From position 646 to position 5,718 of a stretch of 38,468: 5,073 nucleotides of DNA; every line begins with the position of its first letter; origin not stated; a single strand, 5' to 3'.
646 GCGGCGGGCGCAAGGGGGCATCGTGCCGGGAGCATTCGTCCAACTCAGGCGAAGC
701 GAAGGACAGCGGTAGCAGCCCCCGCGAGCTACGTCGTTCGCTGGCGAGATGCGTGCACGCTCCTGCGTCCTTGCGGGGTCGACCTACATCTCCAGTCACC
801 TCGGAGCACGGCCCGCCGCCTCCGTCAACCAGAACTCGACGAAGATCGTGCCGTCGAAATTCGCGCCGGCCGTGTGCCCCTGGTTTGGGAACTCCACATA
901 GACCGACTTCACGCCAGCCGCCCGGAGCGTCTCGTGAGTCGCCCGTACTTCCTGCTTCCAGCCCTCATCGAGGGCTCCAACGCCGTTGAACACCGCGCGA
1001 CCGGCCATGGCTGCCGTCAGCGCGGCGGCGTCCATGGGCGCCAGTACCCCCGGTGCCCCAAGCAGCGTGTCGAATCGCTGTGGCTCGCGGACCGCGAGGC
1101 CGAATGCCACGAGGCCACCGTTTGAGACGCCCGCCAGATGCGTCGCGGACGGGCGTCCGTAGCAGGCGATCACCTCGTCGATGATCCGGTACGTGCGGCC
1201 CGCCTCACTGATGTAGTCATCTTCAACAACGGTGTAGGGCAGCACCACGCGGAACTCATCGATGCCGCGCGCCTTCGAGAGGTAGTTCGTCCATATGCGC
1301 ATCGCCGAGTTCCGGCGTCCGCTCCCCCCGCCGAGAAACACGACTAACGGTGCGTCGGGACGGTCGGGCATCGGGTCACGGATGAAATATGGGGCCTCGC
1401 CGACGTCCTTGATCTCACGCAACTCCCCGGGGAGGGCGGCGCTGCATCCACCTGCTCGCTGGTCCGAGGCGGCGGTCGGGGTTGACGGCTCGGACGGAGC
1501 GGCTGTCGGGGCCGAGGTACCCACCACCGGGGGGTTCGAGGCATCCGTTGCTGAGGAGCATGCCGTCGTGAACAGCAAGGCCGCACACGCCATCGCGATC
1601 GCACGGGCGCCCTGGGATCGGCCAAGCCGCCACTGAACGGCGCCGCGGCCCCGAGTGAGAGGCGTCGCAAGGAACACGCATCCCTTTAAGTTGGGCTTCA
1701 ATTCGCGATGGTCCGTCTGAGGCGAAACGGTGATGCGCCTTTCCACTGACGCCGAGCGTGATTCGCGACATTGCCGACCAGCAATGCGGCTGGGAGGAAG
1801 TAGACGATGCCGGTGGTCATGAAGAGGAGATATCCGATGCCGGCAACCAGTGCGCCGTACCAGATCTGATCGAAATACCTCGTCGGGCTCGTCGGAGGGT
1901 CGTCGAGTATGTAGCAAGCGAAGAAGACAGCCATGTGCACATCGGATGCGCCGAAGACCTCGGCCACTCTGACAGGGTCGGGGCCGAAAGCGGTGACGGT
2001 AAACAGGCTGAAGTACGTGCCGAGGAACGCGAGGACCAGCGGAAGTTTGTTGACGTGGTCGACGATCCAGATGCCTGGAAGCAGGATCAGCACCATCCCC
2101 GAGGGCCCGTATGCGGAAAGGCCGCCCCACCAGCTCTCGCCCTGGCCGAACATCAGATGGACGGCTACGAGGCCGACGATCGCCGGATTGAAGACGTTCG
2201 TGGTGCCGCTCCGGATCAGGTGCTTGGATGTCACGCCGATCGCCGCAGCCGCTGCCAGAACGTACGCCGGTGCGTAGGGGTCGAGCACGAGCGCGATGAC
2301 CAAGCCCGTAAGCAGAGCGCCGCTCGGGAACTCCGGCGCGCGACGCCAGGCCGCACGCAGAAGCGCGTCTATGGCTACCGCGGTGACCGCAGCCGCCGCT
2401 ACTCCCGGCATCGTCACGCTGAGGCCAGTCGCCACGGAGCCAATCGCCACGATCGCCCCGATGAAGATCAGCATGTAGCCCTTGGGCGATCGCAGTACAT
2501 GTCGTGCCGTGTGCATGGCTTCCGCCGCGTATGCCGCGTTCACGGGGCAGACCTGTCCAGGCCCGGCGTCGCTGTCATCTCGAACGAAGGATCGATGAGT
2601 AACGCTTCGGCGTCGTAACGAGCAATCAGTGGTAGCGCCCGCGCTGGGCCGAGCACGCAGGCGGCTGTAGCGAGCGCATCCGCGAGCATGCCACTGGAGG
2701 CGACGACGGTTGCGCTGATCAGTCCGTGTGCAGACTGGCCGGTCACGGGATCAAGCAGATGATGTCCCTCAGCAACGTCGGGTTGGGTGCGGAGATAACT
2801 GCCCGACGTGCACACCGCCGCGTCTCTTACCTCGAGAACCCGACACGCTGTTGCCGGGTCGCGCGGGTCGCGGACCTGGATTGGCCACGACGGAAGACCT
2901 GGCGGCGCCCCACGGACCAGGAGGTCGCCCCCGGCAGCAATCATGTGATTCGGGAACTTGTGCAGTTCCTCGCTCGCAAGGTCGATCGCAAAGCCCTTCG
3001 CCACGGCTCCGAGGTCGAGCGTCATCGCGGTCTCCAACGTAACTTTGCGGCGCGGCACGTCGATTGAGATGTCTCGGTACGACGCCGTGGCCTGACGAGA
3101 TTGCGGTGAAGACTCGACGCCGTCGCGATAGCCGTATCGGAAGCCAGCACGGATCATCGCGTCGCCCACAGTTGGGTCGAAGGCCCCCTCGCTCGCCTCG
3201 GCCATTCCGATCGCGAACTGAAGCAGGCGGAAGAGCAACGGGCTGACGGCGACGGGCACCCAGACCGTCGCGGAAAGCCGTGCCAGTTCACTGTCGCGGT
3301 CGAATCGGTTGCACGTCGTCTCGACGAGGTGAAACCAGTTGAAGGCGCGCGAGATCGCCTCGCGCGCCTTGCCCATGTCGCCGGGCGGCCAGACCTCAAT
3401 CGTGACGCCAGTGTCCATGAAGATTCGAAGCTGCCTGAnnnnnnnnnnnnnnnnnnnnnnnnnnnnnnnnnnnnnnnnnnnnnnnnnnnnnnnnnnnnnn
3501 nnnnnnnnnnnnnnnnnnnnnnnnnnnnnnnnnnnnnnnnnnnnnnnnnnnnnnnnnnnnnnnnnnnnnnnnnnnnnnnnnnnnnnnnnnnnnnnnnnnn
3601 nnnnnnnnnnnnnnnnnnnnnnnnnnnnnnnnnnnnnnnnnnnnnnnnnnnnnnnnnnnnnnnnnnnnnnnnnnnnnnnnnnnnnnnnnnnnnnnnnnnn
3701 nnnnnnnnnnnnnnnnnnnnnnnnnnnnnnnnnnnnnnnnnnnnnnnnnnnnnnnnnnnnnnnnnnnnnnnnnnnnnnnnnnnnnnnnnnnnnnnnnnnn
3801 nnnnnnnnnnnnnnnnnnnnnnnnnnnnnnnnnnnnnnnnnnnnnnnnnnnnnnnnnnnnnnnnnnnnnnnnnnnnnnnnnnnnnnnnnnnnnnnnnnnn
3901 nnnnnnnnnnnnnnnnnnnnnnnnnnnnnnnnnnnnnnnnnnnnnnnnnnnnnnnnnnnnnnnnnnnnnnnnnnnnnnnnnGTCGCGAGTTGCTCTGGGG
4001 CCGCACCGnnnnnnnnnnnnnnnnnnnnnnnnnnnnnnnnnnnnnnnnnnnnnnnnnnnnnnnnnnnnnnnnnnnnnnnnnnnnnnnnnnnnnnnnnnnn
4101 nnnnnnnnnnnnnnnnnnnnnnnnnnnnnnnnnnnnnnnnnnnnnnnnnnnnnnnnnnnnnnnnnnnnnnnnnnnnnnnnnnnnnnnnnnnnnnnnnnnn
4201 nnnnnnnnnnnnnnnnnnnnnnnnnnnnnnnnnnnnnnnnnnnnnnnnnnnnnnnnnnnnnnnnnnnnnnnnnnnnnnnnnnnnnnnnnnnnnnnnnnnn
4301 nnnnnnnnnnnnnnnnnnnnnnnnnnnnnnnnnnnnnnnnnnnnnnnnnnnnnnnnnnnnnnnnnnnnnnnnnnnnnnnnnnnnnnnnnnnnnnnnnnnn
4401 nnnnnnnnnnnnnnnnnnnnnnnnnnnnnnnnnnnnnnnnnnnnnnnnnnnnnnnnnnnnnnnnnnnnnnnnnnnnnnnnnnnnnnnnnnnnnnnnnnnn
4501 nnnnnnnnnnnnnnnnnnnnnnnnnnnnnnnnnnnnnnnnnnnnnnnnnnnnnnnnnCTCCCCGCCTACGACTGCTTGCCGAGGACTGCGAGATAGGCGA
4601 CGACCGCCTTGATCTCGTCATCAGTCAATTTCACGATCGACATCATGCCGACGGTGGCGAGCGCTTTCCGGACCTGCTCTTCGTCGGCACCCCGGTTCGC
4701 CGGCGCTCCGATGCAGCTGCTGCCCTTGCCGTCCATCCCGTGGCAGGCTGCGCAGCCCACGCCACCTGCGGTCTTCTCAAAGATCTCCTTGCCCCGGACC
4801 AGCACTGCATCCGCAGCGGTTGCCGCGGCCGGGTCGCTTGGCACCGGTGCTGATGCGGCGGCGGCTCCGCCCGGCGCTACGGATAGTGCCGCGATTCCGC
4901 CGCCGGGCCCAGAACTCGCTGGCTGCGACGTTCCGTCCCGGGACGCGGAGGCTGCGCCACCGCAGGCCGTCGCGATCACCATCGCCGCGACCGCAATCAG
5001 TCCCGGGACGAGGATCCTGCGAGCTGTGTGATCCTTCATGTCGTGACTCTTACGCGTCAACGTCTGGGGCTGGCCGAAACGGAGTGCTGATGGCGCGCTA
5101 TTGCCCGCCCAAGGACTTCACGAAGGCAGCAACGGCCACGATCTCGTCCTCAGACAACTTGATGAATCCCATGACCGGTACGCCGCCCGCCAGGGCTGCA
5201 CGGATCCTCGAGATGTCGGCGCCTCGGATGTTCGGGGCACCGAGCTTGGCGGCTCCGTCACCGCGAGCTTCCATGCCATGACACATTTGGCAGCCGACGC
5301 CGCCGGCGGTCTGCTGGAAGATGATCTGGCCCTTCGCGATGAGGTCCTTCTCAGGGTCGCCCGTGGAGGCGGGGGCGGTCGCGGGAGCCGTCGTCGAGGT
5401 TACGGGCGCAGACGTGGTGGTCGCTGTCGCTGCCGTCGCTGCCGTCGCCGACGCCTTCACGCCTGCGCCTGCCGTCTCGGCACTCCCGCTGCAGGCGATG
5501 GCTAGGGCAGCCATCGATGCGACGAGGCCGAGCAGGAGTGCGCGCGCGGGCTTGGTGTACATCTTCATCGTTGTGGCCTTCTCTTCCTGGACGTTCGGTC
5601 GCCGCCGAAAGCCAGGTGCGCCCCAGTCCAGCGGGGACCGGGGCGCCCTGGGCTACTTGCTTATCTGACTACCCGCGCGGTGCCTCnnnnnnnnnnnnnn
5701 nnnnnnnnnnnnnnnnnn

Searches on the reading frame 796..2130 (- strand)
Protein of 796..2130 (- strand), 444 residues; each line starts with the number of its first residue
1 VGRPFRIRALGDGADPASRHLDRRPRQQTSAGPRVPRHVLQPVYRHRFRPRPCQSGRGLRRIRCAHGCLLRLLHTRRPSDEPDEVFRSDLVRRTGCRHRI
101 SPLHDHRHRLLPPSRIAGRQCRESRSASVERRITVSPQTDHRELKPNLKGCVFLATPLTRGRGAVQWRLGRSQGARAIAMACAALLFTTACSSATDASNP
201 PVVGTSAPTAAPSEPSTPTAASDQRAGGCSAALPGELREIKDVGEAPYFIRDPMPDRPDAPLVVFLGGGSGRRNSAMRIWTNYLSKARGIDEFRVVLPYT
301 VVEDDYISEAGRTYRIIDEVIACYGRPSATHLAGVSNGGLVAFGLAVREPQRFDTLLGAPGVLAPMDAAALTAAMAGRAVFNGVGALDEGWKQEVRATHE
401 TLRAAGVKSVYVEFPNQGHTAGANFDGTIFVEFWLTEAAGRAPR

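Call 9: search_protein_families(library=pfam, proteins=[window:796-2130:-], max_evalue=0.01)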
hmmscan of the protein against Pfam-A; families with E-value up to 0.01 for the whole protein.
window:796-2130:- (444 aa): 1 family
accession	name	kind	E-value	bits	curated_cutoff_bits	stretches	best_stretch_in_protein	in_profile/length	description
PF00756.26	Esterase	-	0.0089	16.3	22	0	328-410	115-184/251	Putative esterase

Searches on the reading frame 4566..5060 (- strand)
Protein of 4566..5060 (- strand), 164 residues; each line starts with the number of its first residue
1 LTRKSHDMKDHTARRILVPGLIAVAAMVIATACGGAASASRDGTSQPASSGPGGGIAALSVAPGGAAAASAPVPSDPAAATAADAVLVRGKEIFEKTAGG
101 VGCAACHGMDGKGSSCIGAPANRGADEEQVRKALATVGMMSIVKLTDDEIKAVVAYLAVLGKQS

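Call 3: search_protein_families(library=pfam, proteins=[window:4566-5060:-], max_evalue=1)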
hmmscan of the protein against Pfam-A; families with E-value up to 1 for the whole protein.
window:4566-5060:- (164 aa): 3 families
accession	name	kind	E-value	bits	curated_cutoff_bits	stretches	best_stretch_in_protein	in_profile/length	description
PF00034.26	Cytochrom_C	-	3.4e-07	31.9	21.3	1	88-158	2-87/90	Cytochrome c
PF13442.11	Cytochrome_CBB3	-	4.8e-07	30.5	27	1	89-157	5-68/68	Cytochrome C oxidase, cbb3-type, subunit III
PF02433.20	FixO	-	0.33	10.8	29.6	0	130-163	183-218/219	Cytochrome C oxidase, mono-heme subunit/FixO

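Call 4: search_protein_families(library=ncbifam, proteins=[window:4566-5060:-], max_evalue=1)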
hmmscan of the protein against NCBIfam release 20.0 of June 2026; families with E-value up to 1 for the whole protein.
window:4566-5060:- (164 aa): 10 families
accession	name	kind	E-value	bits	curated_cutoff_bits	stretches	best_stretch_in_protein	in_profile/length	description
NF052248.1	SorU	equivalog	5.5e-05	23.3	100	1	90-156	1-71/72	SorU family sulfite dehydrogenase c-type cytochrome subunit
NF050122.1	bc1_QcrC_actin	exception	5.6e-05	22.6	200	1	66-157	21-208/253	cytochrome bc1 complex diheme cytochrome c subunit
TIGR00782.1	ccoP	equivalog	0.00013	21.4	179.95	1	80-161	196-282/285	cytochrome-c oxidase, cbb3-type subunit III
NF033864.1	cytochrome579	equivalog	0.0026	17.5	280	1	67-143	33-105/179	cytochrome 579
NF011054.0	PRK14486.1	equivalog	0.0026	17.3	447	1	83-158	211-288/294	putative bifunctional cbb3-type cytochrome c oxidase subunit II/cytochrome c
NF045774.1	cytochro_C551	exception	0.0083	16.1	118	1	89-158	41-107/110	cytochrome c551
TIGR04484.1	thiosulf_SoxA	equivalog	0.031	13.6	110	1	81-110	102-133/212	sulfur oxidation c-type cytochrome SoxA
NF045773.1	cytochro_C550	exception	0.044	13.7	125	1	102-158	59-117/118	cytochrome c550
TIGR04485.1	thiosulf_SoxX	equivalog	0.11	13.2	61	1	144-158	62-76/78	sulfur oxidation c-type cytochrome SoxX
TIGR02603.1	CxxCH_TIGR02603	domain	0.31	11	68.15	1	88-115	4-26/134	putative heme-binding domain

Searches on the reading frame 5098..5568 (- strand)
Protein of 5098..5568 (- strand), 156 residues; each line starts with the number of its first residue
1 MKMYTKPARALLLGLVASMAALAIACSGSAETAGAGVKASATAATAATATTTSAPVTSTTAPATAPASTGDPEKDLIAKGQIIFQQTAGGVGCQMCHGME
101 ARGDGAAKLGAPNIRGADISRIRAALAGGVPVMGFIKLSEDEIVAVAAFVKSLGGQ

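Call 3: search_protein_families(library=pfam, proteins=[window:5098-5568:-], max_evalue=1)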
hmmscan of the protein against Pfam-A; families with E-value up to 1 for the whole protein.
window:5098-5568:- (156 aa): 4 families
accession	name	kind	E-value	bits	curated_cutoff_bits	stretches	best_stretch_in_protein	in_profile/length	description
PF00034.26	Cytochrom_C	-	2.1e-05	26.2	21.3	1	77-120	1-36/90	Cytochrome c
PF13442.11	Cytochrome_CBB3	-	6.1e-05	23.7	27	1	77-150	3-68/68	Cytochrome C oxidase, cbb3-type, subunit III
PF21827.1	New_glue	-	0.0079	16.4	31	1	13-69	7-61/94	New glue protein family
PF25706.1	HCMV_UL116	-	0.01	15.5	30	1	10-93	11-101/336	Human cytomegalovirus UL116 protein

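Call 4: search_protein_families(library=ncbifam, proteins=[window:5098-5568:-], max_evalue=1)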
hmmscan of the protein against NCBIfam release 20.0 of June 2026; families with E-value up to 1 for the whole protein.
window:5098-5568:- (156 aa): 9 families
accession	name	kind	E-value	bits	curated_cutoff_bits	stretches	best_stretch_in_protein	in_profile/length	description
TIGR00782.1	ccoP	equivalog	8.1e-06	25.3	179.95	1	72-155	198-283/285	cytochrome-c oxidase, cbb3-type subunit III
NF052248.1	SorU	equivalog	6e-05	23.2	100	1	80-150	1-72/72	SorU family sulfite dehydrogenase c-type cytochrome subunit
NF050122.1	bc1_QcrC_actin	exception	0.00015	21.2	200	1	44-153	102-211/253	cytochrome bc1 complex diheme cytochrome c subunit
NF011054.0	PRK14486.1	equivalog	0.0016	18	447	1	73-153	211-290/294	putative bifunctional cbb3-type cytochrome c oxidase subunit II/cytochrome c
NF040606.1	CytoC_perox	subfamily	0.072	12.3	150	1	57-109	278-325/524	di-heme-cytochrome C peroxidase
NF050047.1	blaELC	exception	0.15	10.9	840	1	14-70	10-64/434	ELC family class C beta-lactamase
NF049864.1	lipo_LppU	equivalog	0.2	11.5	135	1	12-64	11-59/199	LppU family putative lipoprotein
NF041057.1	Rcas_1661_fam_Se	equivalog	0.24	10.9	190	1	18-112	4-87/247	Rcas_1661 family thioredoxin-like (seleno)lipoprotein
NF004173.0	PRK05641.1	equivalog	0.66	10.5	199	1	31-69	37-76/153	putative acetyl-CoA carboxylase biotin carboxyl carrier protein subunit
